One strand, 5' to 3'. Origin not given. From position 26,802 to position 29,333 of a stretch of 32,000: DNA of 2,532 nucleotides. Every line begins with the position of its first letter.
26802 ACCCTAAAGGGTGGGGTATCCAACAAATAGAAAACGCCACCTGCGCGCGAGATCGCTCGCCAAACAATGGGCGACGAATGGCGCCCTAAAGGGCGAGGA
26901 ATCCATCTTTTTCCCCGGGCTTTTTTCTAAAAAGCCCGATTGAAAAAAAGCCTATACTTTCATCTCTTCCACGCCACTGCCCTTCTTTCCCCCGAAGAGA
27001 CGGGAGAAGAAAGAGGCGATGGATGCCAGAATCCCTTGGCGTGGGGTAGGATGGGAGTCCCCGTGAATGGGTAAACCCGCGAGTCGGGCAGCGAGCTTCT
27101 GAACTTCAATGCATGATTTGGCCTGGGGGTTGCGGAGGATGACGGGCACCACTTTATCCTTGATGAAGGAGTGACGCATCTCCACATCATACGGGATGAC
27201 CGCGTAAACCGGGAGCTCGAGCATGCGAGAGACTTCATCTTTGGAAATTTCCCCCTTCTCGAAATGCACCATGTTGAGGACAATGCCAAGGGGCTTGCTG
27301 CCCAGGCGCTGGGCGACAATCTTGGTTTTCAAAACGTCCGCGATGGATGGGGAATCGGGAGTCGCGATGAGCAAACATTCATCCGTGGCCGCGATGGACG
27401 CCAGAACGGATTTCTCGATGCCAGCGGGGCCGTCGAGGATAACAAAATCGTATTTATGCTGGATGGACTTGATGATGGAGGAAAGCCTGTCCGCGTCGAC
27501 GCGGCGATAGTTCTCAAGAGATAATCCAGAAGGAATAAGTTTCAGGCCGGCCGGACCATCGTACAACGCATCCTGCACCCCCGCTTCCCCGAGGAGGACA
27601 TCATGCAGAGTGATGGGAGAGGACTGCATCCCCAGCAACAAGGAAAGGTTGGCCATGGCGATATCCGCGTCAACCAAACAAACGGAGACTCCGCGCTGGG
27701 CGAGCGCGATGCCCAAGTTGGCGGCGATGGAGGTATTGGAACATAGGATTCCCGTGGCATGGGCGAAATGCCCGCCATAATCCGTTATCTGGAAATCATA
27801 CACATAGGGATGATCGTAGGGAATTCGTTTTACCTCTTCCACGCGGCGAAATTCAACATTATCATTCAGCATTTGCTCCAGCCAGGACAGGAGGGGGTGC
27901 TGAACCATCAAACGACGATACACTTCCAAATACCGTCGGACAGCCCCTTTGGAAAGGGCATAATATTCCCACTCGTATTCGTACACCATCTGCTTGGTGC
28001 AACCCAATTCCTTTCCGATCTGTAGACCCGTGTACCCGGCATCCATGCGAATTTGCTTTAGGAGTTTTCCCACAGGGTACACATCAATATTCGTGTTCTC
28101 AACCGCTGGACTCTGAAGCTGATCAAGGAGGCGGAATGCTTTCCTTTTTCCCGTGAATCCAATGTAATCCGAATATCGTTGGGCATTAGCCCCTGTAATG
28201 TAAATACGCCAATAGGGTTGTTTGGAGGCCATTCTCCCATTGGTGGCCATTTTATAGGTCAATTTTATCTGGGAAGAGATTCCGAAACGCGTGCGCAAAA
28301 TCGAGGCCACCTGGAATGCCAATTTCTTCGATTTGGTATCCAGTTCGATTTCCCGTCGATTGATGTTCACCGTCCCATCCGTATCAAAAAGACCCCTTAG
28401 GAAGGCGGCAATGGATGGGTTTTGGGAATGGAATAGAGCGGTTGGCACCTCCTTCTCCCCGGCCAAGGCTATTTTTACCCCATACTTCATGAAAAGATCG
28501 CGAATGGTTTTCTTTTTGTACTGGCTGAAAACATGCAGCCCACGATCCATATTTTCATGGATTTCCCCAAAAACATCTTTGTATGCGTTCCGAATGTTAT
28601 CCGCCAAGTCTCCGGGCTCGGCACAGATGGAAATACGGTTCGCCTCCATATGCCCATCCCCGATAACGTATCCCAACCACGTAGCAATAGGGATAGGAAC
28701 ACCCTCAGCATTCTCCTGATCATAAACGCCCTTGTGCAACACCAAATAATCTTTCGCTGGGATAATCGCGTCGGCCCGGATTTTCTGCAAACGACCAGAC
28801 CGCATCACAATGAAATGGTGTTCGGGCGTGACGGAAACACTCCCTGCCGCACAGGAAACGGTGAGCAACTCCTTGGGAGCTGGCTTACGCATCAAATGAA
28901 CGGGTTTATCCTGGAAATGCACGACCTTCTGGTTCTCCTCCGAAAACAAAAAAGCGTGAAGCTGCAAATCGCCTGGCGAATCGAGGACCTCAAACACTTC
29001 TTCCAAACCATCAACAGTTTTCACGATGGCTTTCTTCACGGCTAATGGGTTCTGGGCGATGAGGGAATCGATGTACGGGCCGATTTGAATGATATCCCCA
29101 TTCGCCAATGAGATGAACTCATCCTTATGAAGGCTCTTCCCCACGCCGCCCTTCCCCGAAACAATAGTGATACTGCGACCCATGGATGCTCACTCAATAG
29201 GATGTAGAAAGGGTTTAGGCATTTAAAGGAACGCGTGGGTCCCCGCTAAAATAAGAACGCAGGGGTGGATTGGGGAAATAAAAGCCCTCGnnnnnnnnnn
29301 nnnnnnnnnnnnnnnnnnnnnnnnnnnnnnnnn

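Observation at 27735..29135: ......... intein splitting the Walker A loop of a MinD ATPase, with non-canonical termini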

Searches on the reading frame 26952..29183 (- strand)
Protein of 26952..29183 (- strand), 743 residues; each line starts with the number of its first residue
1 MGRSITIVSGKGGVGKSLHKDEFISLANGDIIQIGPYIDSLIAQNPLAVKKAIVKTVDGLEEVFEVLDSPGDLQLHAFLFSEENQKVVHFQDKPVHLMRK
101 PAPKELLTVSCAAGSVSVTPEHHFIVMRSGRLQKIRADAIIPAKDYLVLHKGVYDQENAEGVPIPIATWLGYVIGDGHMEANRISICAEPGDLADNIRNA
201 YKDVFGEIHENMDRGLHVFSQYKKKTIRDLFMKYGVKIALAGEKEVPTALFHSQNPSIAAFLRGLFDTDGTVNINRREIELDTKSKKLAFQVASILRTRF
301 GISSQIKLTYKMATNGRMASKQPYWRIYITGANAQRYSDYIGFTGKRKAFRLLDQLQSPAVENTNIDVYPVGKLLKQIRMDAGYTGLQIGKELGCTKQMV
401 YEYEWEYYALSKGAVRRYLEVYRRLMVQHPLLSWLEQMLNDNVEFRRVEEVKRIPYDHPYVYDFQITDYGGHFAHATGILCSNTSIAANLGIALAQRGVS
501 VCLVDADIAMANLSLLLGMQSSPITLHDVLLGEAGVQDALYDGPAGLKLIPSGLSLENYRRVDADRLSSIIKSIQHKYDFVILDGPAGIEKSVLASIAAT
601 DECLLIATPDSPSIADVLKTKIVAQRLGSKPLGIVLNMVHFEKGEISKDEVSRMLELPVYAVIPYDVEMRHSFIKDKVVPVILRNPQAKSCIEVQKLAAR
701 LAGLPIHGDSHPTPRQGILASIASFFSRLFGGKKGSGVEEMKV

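Call 4: search_protein_families(library=pfam, proteins=[window:26952-29183:-], max_evalue=0.1)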
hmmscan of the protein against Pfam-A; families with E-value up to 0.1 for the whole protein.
window:26952-29183:- (743 aa): 11 families
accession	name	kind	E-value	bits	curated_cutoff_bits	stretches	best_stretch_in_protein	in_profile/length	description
PF14528.11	LAGLIDADG_3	-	3e-17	63.1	22.5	1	258-342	3-82/82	LAGLIDADG-like domain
PF01656.29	CbiA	-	2e-14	54.1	25.4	1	484-672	13-118/125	CobQ/CobB/MinD/ParA nucleotide binding domain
PF10609.15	ParA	-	4.3e-14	53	27.1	1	484-700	18-244/246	NUBPL iron-transfer P-loop NTPase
PF13614.12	AAA_31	-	9.1e-12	45.7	27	1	484-609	16-149/177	AAA domain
PF14890.11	Intein_splicing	-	6.6e-07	29.7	35.8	1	91-474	34-148/155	Intein splicing domain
PF06564.18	CBP_BcsQ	-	1e-05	25.6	21.3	1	483-613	15-151/234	Cellulose biosynthesis protein BcsQ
PF13500.12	AAA_26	-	0.00072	19.9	27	1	566-666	87-191/198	AAA domain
PF13560.12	HTH_31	-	0.005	17.6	27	1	372-423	3-55/64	Helix-turn-helix domain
PF05204.19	Hom_end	-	0.012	16.1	21.1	1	246-335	2-90/110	Homing endonuclease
PF00142.24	Fer4_NifH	-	0.017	15.1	25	0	632-701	177-244/271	4Fe-4S iron sulfur cluster binding proteins, NifH/frxC family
PF09140.17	MipZ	-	0.058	13.1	20.7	0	486-601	17-121/262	ATPase MipZ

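Call 5: search_protein_families(library=ncbifam, proteins=[window:26952-29183:-], max_evalue=0.1)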
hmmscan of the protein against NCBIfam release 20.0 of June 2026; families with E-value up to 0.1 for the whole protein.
window:26952-29183:- (743 aa): 31 families (the best 25 are shown)
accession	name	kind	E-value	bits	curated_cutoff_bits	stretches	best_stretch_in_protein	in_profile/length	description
TIGR01969.1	minD_arch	subfamily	8.9e-75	251.1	201.75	1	483-710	14-237/251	cell division ATPase MinD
TIGR01968.1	minD_bact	equivalog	1.1e-32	113.5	212.9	1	483-726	15-261/261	septum site-determining protein MinD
NF011418.0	PRK14845.1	equivalog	5.7e-19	67.4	756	2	114-399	102-351/1049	translation initiation factor IF-2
NF011491.0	PRK14898.1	equivalog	9.3e-18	63.6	783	1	167-484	242-544/860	DNA-directed RNA polymerase subunit A''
NF005852.0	PRK07773.1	equivalog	2.5e-17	62.5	780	1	99-373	446-728/886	replicative DNA helicase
NF003157.0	PRK04132.1-2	equivalog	1.4e-14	53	1103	1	165-373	171-370/864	replication factor C small subunit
TIGR01007.1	eps_fam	subfamily_domain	5e-14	52.3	108.05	1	484-643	32-194/204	polysaccharide biosynthesis tyrosine autokinase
NF008079.0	PRK10818.1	equivalog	6.5e-12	45.3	508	1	483-669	16-217/270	septum site-determining protein MinD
NF006207.0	PRK08332.1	equivalog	7.4e-12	43.3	2400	1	152-354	991-1199/1684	vitamin B12-dependent ribonucleotide reductase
NF041136.1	MrpORP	equivalog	5.2e-11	42.4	450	2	577-671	114-220/365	iron-sulfur cluster carrier protein MrpORP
TIGR03371.1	cellulose_yhjQ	equivalog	9.7e-11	41.6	157.85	1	483-637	15-176/246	cellulose biosynthesis protein BcsQ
NF003159.0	PRK04132.1-4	equivalog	1.2e-10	40.1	999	1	101-366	118-355/852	replication factor C small subunit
NF045703.1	rSAM_Tes_intein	exception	1.3e-08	33.1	1700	2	165-345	370-548/1040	tetraether lipid synthase Tes, intein-containing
TIGR03018.1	pepcterm_TyrKin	hypoth_equivalog_domain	2e-08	33.8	230.65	1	483-617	49-189/207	XrtA-associated tyrosine autokinase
NF041546.1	ParA_partition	equivalog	2.1e-08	34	180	2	562-674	61-175/203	ParA family partition ATPase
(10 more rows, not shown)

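Call 7: find_homologous_proteins(query=window:26952-29183:-, max_evalue=0.00001)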
Query window:26952-29183:- (743 aa): 50 proteins with E <= 0.00001 among 8000 candidates.
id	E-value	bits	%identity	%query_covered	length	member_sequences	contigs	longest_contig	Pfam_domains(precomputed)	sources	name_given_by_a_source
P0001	0.0e+0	1259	74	100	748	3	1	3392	PF10609.16,PF01656.30,PF13614.13,PF06564.19,PF14528.12,PF13560.13,PF14890.12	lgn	-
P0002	0.0e+0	1255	75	100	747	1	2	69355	PF10609.16,PF01656.30,PF13614.13,PF06564.19,PF14528.12,PF14890.12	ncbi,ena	-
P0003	0.0e+0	1130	75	88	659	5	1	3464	PF10609.16,PF01656.30,PF13614.13,PF01381.29,PF06564.19,PF14528.12,PF13560.13,PF14890.12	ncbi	ncbi:MAG: cell division ATPase MinD [archaeon]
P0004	0.0e+0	1071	64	98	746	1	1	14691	PF10609.16,PF01656.30,PF13614.13,PF06564.19,PF14528.12,PF14890.12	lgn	-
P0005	2.2e-271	921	100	56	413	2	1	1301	PF10609.16,PF01656.30,PF13614.13,PF06564.19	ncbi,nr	ncbi:MAG: cell division ATPase MinD, partial [archaeon]|nr:cell division ATPase MinD [archaeon]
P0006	4.7e-263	893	55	97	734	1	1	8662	PF10609.16,PF01656.30,PF13614.13,PF06564.19,PF14528.12,PF14890.12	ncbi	ncbi:MAG: cell division ATPase MinD [Candidatus Diapherotrites archaeon]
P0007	6.1e-263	893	55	98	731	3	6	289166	PF10609.16,PF01656.30,PF13614.13,PF06564.19,PF14528.12,PF14890.12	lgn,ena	-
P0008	1.6e-256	871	55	95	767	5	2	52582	PF00142.25,PF10609.16,PF01656.30,PF13614.13,PF06564.19,PF14528.12,PF14890.12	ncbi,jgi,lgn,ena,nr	ncbi:cell division ATPase MinD [Candidatus Micrarchaeota archaeon]|nr:cell division ATPase MinD [Can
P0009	4.1e-254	863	53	98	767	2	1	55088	PF00142.25,PF10609.16,PF01656.30,PF13614.13,PF06564.19,PF14528.12,PF14890.12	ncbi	ncbi:MAG: cell division ATPase MinD [archaeon]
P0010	6.7e-166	572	41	95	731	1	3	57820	PF10609.16,PF01656.30,PF13614.13,PF03161.19,PF13500.13,PF14528.12,PF14890.12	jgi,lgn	-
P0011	3.3e-160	553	40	95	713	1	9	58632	PF00142.25,PF10609.16,PF01656.30,PF13614.13,PF14528.12,PF14890.12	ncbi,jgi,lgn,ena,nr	ncbi:cell division ATPase MinD [Candidatus Pacearchaeota archaeon]|nr:cell division ATPase MinD [Can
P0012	3.0e-157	543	38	94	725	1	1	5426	PF10609.16,PF01656.30,PF13614.13,PF03161.19,PF13500.13,PF14528.12,PF14890.12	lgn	-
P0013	9.8e-157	542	38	95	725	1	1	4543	PF00142.25,PF10609.16,PF01656.30,PF13614.13,PF03161.19,PF13500.13,PF06564.19,PF14528.12,PF14890.12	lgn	-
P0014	5.8e-155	536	38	98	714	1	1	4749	PF00142.25,PF10609.16,PF01656.30,PF13614.13,PF14528.12,PF14890.12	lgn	-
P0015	5.5e-153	529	39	95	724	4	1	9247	PF00142.25,PF10609.16,PF01656.30,PF13614.13,PF13500.13,PF14528.12,PF14890.12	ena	-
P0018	1.2e-23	102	25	59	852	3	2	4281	PF01656.30,PF13614.13,PF06564.19,PF14528.12,PF14890.12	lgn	-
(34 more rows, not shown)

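Call 19: find_encoding_contigs(protein=P0002, flank=6000, max_places=2)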
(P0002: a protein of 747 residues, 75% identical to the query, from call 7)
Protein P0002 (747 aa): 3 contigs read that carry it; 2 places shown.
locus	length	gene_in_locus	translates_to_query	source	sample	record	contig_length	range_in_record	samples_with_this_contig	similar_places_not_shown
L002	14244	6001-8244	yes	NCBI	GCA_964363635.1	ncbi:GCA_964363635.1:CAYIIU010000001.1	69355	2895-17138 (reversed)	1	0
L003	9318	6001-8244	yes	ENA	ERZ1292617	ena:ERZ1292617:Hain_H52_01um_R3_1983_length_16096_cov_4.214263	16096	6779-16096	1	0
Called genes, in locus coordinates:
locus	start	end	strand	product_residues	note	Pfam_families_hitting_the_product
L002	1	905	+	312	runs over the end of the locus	-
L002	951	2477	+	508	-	PF00133:tRNA-synt_1, PF01406:tRNA-synt_1e (faint), PF09334:tRNA-synt_1g, PF00133:tRNA-synt_1, PF19303:Anticodon_3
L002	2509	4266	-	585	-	-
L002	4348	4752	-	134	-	PF21485:IF5A-like_N, PF08207:EFP_N (faint)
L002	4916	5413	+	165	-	-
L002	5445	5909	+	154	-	-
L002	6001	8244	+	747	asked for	PF14890:Intein_splicing, PF14528:LAGLIDADG_3, PF06564:CBP_BcsQ (faint), PF01656:CbiA, PF10609:ParA, PF13614:AAA_31 (weak)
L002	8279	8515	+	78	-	PF14438:SM-ATX (weak), PF01423:LSM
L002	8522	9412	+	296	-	PF00480:ROK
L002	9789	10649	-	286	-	PF04545:Sigma70_r4 (weak)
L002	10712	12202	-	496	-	-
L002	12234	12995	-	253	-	PF01209:Ubie_methyltran, PF13489:Methyltransf_23, PF02353:CMAS, PF06325:PrmA (faint), PF13847:Methyltransf_31, PF08241:Methyltransf_11, PF08242:Methyltransf_12, PF13649:Methyltransf_25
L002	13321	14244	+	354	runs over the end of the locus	-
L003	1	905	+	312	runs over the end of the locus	-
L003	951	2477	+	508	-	PF00133:tRNA-synt_1, PF01406:tRNA-synt_1e (faint), PF09334:tRNA-synt_1g, PF00133:tRNA-synt_1, PF19303:Anticodon_3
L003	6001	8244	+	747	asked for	PF14890:Intein_splicing, PF14528:LAGLIDADG_3, PF06564:CBP_BcsQ (faint), PF01656:CbiA, PF10609:ParA, PF13614:AAA_31 (weak)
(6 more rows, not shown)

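Call 30: find_related_loci(query=A1, collection=genome_contigs, flank=3000)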
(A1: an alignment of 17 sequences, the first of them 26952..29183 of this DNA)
Query A1 (743 aa) in genome_contigs; peptide patterns used: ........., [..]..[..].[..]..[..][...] (x = any residue, [..] = any of these).
600 stretches matched a pattern (row limit reached: there are more); 179 encode a relative of the query (tblastn E <= 1e-3); the best 80 are kept; 80 distinct loci.
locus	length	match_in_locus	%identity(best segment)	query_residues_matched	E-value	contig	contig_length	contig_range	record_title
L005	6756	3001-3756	27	478-726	5e-20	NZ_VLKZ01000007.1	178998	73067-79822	Halalkalibacter nanhaiisediminis strain CGMCC 1.10116 IQ10DRAFT_scaffold00007.7, whole genome shotgun sequence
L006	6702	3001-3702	28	478-705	1e-19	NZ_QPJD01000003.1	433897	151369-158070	Paenibacillus prosopidis strain CECT 7506 Ga0244617_103, whole genome shotgun sequence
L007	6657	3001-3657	25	460-666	2e-19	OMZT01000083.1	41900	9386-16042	uncultured Veillonellaceae bacterium isolate RUG114 genome assembly, contig: k87_14776801, whole genome shotgun sequence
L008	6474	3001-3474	32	484-637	5e-19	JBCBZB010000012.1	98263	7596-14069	MAG: Planctomycetota bacterium isolate P01_A01_bin.104 k141_1161429_length_98263_cov_17.4908, whole genome shotgun seque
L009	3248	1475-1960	29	484-643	4e-19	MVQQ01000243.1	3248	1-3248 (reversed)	MAG: Syntrophorhabdus sp. PtaB.Bin184 A4E61_contig000243, whole genome shotgun sequence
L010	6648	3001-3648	27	483-686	1e-18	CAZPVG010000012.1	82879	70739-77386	MAG TPA_asm: uncultured bacterium isolate SRP214966_co3_380 genome assembly, contig: NODE_126_length_82879_cov_9.665013,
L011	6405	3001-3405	33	484-616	6e-18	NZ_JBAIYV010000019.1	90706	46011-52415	Desulfotomaculum sp. 1211_IL3151 NODE_14_length_90706_cov_21.614160, whole genome shotgun sequence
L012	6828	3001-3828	28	478-743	7e-17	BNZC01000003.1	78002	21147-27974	Clostridia bacterium PG1894_111 DNA, sequence003, whole genome shotgun sequence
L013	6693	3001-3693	26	484-706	1e-16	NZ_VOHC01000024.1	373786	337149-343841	Planomicrobium sp. CPCC 101079 NODE_3, whole genome shotgun sequence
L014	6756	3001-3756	26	484-730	2e-16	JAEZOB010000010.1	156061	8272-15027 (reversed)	MAG: Bacillota bacterium isolate OH_CFB_176 k127_1961752, whole genome shotgun sequence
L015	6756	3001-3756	24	484-728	3e-16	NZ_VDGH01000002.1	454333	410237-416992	Psychrobacillus lasiicapitis strain NEAU-3TGS17 scaffold2, whole genome shotgun sequence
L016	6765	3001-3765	26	478-730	7e-16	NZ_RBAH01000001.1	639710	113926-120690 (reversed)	Paenibacillus ginsengarvi strain KCTC 13059 NODE_1_length_639710_cov_29.724209, whole genome shotgun sequence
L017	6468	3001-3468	31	484-639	1e-15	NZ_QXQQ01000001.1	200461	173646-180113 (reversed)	Helicobacter labacensis strain L9 NODE_1_length_200461_cov_62.6061, whole genome shotgun sequence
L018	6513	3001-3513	31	470-627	1e-15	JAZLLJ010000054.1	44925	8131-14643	MAG: Acutalibacteraceae bacterium isolate T1900044958_TA20190014.MAGScoT_cleanbin_000005 SGB_3877_k141_1459967, whole ge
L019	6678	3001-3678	27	484-701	8e-15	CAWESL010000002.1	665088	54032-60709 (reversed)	MAG: Ignavibacteriota bacterium isolate MFD01872.bin.1.311 genome assembly, contig: contig_101225, whole genome shotgun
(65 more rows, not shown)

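Call 42: search_protein_representatives(alignment_id=A1)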
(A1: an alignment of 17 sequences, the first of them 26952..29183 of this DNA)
Query: 17 sequences, 727 profile positions. Proteins with E-value up to 0.001 (for the whole library): 96397; up to 1e-10: 29998; up to 1e-30: 2104. The best 150 are listed.
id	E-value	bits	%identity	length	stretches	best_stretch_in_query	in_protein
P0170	2.7e-226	769.6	-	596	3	439-724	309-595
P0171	5.2e-109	381.8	-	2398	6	97-485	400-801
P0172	8.2e-107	374.5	-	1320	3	6-487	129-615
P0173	1.8e-103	363.5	-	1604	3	9-486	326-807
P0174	4.5e-102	358.9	-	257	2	1-154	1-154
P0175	2.3e-94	333.4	-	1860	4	7-426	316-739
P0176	5.9e-93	328.7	-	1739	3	239-485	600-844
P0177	3.8e-90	319.5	-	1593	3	6-478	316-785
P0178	1.8e-89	317.2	-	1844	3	110-487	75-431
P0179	4.0e-88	312.8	-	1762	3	8-424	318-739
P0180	7.3e-88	311.9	-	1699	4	7-485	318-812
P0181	1.9e-87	310.6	-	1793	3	8-489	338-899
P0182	1.5e-86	307.5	-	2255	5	101-389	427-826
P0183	3.1e-86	306.5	-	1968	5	75-485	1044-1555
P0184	1.1e-85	304.7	-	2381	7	98-425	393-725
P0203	3.2e-73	263.5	-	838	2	70-486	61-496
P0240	1.9e-64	234.5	-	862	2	101-486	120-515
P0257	4.1e-62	226.8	-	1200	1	6-487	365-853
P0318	1.0e-57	212.3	-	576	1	91-487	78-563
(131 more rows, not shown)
